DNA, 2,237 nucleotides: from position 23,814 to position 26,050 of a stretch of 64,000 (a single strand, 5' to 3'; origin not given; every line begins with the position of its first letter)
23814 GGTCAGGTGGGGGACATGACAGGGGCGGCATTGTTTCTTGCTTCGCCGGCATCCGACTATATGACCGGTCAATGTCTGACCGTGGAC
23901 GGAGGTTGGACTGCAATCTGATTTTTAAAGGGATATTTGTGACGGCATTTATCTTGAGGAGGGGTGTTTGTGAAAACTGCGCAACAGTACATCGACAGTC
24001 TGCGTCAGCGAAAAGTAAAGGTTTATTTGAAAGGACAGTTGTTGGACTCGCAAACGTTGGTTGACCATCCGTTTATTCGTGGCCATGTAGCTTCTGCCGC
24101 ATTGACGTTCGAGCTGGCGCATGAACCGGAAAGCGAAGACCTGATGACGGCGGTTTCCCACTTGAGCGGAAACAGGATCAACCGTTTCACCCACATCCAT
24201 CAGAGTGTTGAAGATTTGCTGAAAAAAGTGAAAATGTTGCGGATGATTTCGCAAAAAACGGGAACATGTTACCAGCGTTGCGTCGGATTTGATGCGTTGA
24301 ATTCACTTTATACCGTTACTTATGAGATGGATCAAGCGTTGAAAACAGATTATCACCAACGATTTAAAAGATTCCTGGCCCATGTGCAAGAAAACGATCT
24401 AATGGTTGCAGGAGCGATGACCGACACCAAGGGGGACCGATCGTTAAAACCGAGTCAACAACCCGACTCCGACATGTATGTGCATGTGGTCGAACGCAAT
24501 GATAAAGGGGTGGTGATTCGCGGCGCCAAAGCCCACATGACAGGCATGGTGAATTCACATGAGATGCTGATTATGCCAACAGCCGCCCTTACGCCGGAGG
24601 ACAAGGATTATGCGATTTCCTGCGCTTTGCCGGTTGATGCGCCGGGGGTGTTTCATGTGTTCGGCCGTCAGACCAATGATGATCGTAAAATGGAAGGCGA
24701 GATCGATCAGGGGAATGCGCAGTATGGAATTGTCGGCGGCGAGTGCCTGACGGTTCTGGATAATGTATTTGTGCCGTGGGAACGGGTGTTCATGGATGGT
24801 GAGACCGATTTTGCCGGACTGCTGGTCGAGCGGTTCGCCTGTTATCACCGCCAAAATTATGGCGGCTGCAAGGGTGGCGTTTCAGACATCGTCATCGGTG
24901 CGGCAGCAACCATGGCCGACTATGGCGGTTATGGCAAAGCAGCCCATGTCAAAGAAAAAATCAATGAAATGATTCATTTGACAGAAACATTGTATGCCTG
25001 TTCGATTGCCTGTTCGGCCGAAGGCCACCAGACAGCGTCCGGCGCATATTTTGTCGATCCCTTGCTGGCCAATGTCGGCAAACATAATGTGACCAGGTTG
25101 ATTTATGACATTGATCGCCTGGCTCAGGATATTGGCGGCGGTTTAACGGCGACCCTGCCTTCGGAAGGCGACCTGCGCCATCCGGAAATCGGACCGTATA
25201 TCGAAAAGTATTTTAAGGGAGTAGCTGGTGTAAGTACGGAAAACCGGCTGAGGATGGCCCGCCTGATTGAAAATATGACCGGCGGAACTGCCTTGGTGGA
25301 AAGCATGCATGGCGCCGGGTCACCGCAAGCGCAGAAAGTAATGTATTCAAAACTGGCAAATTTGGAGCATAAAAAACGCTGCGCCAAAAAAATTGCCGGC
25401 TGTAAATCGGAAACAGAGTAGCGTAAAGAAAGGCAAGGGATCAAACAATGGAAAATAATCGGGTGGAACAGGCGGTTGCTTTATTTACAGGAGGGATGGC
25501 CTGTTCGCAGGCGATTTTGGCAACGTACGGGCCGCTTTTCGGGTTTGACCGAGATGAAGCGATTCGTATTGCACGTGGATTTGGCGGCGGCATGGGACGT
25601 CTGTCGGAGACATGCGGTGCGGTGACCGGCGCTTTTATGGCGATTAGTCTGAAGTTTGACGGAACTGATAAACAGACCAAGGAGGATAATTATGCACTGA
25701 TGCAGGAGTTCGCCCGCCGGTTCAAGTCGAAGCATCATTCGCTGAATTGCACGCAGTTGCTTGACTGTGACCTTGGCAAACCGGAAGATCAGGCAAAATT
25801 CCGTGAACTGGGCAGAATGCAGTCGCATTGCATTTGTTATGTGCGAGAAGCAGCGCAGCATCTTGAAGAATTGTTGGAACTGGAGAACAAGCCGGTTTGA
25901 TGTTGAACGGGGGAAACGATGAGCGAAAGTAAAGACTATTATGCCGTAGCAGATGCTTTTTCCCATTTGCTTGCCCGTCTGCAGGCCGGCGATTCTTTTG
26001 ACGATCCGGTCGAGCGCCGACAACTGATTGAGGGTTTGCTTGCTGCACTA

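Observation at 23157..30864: Catabolic module B: SDR - AbfD - C_GCAxxG - sigma54 activator - [sigma54 promoter] BKACE2 - HADH-like - AtoE2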

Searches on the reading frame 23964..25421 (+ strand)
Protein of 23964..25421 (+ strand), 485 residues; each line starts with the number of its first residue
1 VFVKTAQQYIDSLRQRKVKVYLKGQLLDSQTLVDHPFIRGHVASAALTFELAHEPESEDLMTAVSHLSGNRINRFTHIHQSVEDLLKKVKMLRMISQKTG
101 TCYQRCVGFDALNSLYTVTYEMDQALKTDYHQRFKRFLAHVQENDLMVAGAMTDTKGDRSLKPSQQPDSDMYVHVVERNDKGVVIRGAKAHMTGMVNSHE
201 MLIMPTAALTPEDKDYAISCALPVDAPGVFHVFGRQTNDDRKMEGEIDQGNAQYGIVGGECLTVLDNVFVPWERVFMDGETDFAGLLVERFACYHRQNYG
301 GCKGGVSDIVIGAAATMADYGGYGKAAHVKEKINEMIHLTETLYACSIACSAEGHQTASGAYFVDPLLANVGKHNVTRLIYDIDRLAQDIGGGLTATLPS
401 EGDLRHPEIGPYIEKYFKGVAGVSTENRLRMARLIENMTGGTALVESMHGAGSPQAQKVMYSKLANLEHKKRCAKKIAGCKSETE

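Call 4: search_protein_families(library=pfam, proteins=[window:23964-25421:+])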
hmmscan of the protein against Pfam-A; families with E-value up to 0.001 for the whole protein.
window:23964-25421:+ (485 aa): 2 families
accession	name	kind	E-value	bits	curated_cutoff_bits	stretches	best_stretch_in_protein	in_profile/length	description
PF11794.13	HpaB_N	-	1.1e-98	330.6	35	1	5-277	1-270/270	4-hydroxyphenylacetate 3-hydroxylase N terminal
PF03241.18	HpaB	-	4.3e-68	228.9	25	1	284-479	1-202/202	4-hydroxyphenylacetate 3-hydroxylase C terminal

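Call 11: search_protein_families(library=ncbifam, proteins=[window:23964-25421:+], max_evalue=0.00001)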
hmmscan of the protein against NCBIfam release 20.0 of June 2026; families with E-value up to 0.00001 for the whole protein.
window:23964-25421:+ (485 aa): 2 families
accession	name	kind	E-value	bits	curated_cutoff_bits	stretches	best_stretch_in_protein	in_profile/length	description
TIGR02309.1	HpaB-1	equivalog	5.1e-50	171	480.2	1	4-439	2-431/477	4-hydroxyphenylacetate 3-monooxygenase, oxygenase component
TIGR02310.1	HpaB-2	equivalog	1.2e-23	83.6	885.2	1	5-440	14-446/519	4-hydroxyphenylacetate 3-monooxygenase, oxygenase component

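Call 12: search_solved_structures(query=window:23964-25421:+, show_alignments=1)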
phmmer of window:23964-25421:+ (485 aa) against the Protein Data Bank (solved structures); distinct sequences matched with E-value up to 0.001: 15.
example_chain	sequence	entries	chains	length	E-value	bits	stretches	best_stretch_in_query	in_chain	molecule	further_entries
1u8v_A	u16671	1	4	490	9.7e-170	568.5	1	4-481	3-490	Gamma-aminobutyrate metabolism dehydratase/isomerase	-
6vjr_A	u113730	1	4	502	4.2e-164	550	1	3-484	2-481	Vinylacetyl-CoA Delta-isomerase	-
2yyg_A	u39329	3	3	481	9.8e-44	153.1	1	4-443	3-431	4-hydroxyphenylacetate-3-hydroxylase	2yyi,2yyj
2yyk_A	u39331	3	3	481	2.6e-43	151.7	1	4-441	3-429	4-hydroxyphenylacetate-3-hydroxylase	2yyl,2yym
4oo2_A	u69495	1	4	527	6.1e-31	110.9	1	5-440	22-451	Chlorophenol-4-monooxygenase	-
7dbw_C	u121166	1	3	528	7.6e-27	97.4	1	143-435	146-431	4-hydroxyphenylacetate 3-hydroxylase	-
9j9j_A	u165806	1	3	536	8e-27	97.4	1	143-435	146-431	4-nitrophenol 4-monooxygenase/4-nitrocatechol 2-monooxygenase, oxygenase component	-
9lft_A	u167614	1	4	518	1.3e-26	96.7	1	4-439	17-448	4-Hydroxyphenylacetate-3-monooxygenase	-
7e8q_A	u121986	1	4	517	3.1e-26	95.4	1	3-438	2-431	Chlorophenol monooxygenase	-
6jhm_A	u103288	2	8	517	5.1e-26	94.7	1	3-438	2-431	Chlorophenol monooxygenase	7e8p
3hwc_A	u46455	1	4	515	3.3e-25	92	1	4-438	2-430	Chlorophenol-4-monooxygenase component 2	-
4g5e_A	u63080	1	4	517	1.5e-24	89.8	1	3-438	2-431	2,4,6-Trichlorophenol 4-monooxygenase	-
6qyh_A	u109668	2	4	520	2.8e-22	82.4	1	5-440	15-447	4-hydroxyphenylacetate 3-monooxygenase oxygenase component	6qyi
6eb0_A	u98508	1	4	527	2.9e-22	82.3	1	5-440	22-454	4-hydroxyphenylacetate 3-monooxygenase, oxygenase subunit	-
6b1b_A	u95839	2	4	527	1.9e-21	79.7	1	5-440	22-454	4-hydroxyphenylacetate 3-monooxygenase, oxygenase subunit | 4-hydroxyphenylacetate 3-monooxygenase oxygenase component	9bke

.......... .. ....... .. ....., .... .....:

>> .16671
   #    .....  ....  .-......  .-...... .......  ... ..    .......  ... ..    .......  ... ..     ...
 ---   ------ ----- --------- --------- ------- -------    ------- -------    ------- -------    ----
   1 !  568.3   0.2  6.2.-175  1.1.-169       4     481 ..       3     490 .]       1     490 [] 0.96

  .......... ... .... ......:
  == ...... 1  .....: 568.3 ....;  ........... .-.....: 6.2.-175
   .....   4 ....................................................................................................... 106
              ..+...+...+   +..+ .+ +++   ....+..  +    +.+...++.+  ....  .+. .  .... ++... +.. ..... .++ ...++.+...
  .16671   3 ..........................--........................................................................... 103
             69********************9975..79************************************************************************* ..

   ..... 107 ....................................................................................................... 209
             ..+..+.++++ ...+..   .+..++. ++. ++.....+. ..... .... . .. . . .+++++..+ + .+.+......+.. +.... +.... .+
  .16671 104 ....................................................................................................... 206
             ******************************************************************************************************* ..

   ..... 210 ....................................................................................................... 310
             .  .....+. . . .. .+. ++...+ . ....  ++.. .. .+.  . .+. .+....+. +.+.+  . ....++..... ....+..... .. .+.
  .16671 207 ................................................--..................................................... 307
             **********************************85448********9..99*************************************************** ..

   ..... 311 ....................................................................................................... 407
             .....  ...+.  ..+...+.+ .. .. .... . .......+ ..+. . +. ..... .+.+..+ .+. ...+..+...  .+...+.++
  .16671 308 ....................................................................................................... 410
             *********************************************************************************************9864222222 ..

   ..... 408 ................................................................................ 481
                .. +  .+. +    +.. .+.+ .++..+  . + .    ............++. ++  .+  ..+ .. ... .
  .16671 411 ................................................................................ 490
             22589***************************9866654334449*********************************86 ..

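Call 48: find_related_loci(query=window:23964-25421:+, collection=metagenome_contigs, flank=8000)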
Query window:23964-25421:+ (485 aa) in metagenome_contigs; peptide patterns used: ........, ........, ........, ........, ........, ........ (x = any residue, [..] = any of these).
198 stretches matched a pattern; 47 encode a relative of the query (tblastn E <= 1e-3); 47 distinct loci.
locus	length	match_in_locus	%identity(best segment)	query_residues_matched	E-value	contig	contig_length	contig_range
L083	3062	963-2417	98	1-485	0e+0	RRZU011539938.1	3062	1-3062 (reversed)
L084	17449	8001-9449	90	3-485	0e+0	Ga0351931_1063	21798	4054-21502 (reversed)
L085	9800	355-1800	82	1-482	0e+0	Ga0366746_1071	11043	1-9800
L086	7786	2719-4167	77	1-483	0e+0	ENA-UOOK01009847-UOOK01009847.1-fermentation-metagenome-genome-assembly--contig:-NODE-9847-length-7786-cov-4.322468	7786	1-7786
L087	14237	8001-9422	78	1-474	0e+0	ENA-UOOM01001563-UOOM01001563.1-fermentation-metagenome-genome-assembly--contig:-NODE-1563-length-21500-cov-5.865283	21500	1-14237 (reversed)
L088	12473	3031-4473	77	3-483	0e+0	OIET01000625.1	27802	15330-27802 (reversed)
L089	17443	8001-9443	77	3-483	0e+0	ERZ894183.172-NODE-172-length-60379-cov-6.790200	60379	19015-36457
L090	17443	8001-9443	77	3-483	0e+0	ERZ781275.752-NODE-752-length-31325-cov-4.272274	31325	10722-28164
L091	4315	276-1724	77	1-483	0e+0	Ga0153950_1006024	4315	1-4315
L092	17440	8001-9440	76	3-482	0e+0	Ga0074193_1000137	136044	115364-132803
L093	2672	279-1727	75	3-485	0e+0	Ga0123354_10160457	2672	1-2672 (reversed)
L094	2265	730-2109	62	1-468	0e+0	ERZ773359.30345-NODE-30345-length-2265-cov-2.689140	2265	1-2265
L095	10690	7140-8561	61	6-481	0e+0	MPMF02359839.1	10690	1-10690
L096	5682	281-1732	59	1-482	0e+0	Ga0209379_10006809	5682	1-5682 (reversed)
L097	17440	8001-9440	60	1-478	0e+0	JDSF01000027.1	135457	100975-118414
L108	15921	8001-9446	79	2-483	0e+0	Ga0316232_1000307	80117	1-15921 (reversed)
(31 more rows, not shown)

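Call 52: search_protein_families(library=pfam, proteins=[L108:1089-2258:+, L108:2522-4207:+, L108:4408-5733:+, L108:5684-6520:+, L108:6628-7944:+, L108:9780-10982:+, L108:12436-13968:+, L108:13860-15164:+, L084:9556-11571:-, L084:5590-6420:-], max_evalue=0.00001)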
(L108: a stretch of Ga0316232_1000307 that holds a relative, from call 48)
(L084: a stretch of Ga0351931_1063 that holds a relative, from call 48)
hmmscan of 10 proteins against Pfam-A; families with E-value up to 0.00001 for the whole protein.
L108:1089-2258:+ (389 aa): 2 families
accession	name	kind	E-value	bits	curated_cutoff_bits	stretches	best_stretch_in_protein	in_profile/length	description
PF20629.2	GD_AH_C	-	5.6e-87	291.5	26.8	1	144-385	1-237/242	D-galactarate/Altronate dehydratase, C-terminal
PF04295.18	GD_AH_second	-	2.4e-40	138.2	27.3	1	7-133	1-134/136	D-galactarate dehydratase/Altronate hydrolase, second domain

L108:2522-4207:+ (561 aa): 8 families
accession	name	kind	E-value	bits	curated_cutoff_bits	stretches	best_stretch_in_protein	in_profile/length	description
PF00158.32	Sigma54_activat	-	5.5e-66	221.8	20.2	1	242-408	2-167/168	Sigma-54 interaction domain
PF25601.1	AAA_lid_14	-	6.6e-25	87.2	27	1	414-492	1-80/87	AAA+ ATPase lid domain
PF14532.12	Sigma54_activ_2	-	6.5e-19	69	25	1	244-413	3-138/138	Sigma-54 interaction domain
PF18024.7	HTH_50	-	1.2e-13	51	27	1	504-546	8-50/50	Helix-turn-helix domain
PF00989.32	PAS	-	6.2e-12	46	22.6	1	100-204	2-113/113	PAS fold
PF08448.16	PAS_4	-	1.2e-09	38.8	23.1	1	105-206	1-107/110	PAS fold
PF13426.13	PAS_9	-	1e-08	35.8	27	1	110-206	2-103/103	PAS domain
PF13188.13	PAS_8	-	4.2e-08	33.3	21.8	1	101-148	3-47/65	PAS domain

L108:4408-5733:+ (441 aa): 3 families
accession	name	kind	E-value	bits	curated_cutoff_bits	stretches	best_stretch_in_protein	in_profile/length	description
PF07690.21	MFS_1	-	1.3e-67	228.7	33.4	2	22-384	1-347/347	Major Facilitator Superfamily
PF00083.30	Sugar_tr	-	2.1e-11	43.8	22.3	1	50-427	44-442/452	Sugar (and other) transporter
PF12832.13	MFS_1_like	-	7.1e-07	29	25.2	1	39-393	21-364/373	MFS_1 like family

L108:5684-6520:+ (278 aa): 4 families
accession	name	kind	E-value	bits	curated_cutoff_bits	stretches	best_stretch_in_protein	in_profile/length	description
PF13561.12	adh_short_C2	-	2.2e-70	237.3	27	1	44-275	6-235/236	Enoyl-(Acyl carrier protein) reductase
PF00106.31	adh_short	-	4.4e-65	219.3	26.6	1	35-226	1-192/195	short chain dehydrogenase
PF08659.16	KR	-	2e-18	67.4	22.6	1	38-185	4-151/180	KR domain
PF23441.1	SDR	-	2.2e-08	34.2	27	1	31-274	4-254/258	SDR-like rossmann domain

L108:6628-7944:+ (438 aa): 1 family
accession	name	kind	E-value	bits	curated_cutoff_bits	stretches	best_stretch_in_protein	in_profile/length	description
PF07690.21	MFS_1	-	9.2e-60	202.8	33.4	2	21-384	2-347/347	Major Facilitator Superfamily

L108:9780-10982:+ (400 aa): 1 family
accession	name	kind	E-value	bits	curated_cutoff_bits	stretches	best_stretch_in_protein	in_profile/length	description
PF02515.22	CoA_transf_3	-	4.4e-116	388.4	23.3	1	6-376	1-366/366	CoA-transferase family III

L108:12436-13968:+ (510 aa): 2 families
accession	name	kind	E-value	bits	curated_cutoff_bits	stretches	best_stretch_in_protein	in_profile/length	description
PF02781.21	G6PD_C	-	1.5e-125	418.6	27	1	212-508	1-296/296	Glucose-6-phosphate dehydrogenase, C-terminal domain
PF00479.28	G6PD_N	-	3.1e-63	214.2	22.1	1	26-210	1-183/183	Glucose-6-phosphate dehydrogenase, NAD binding domain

L108:13860-15164:+ (434 aa): 2 families
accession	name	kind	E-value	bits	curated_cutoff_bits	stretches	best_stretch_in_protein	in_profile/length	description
PF20171.3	OpcA_G6PD_C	-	1.6e-16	61.4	27.7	1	236-415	3-135/135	Glucose-6-phosphate dehydrogenase subunit C-terminal domain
PF10128.15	OpcA_G6PD_assem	-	4.9e-15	56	27.9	1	110-222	4-115/118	Glucose-6-phosphate dehydrogenase subunit N-terminal domain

L084:9556-11571:- (671 aa): 3 families
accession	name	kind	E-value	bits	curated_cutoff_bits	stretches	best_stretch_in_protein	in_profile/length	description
PF17392.7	Urocanase_C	-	7.9e-82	273.9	23.6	1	443-641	1-195/196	Urocanase C-terminal domain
PF01175.24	Urocanase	-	8.7e-75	251.4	23.2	1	216-439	1-209/209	Urocanase Rossmann-like domain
PF17391.7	Urocanase_N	-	4.4e-51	172.4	23.2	1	88-213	2-127/127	Urocanase N-terminal domain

L084:5590-6420:- (276 aa): 0 families

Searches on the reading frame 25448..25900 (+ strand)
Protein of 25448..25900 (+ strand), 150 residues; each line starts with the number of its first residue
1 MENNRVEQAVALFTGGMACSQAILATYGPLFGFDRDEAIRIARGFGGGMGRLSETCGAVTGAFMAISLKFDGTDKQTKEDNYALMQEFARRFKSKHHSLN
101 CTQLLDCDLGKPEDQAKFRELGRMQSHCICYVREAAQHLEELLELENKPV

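Call 4: search_protein_families(library=pfam, proteins=[window:25448-25900:+])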
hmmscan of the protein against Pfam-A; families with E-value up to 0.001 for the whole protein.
window:25448-25900:+ (150 aa): 1 family
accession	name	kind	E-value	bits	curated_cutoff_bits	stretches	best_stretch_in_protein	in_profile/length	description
PF09719.15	C_GCAxxG_C_C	-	1.5e-33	115.8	27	1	18-142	2-118/118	Putative redox-active protein (C_GCAxxG_C_C)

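Call 11: search_protein_families(library=ncbifam, proteins=[window:25448-25900:+], max_evalue=0.00001)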
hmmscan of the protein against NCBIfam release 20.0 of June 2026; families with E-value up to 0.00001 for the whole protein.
window:25448-25900:+ (150 aa): 3 families
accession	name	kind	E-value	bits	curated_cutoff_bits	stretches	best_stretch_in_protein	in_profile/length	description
TIGR01909.1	C_GCAxxG_C_C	subfamily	1.4e-22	80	47.4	1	18-143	2-120/120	C-GCAxxG-C-C family (seleno)protein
NF045501.1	HUGP_GUXX-star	exception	1.4e-16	60.7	325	1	6-143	11-155/236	HUGP/GUXX-star fusion selenoprotein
NF045669.1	DVU1555_fam_CGA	exception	4.8e-15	55.5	103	1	10-144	7-137/140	DVU_1555 family C-GCAxxG-C-C protein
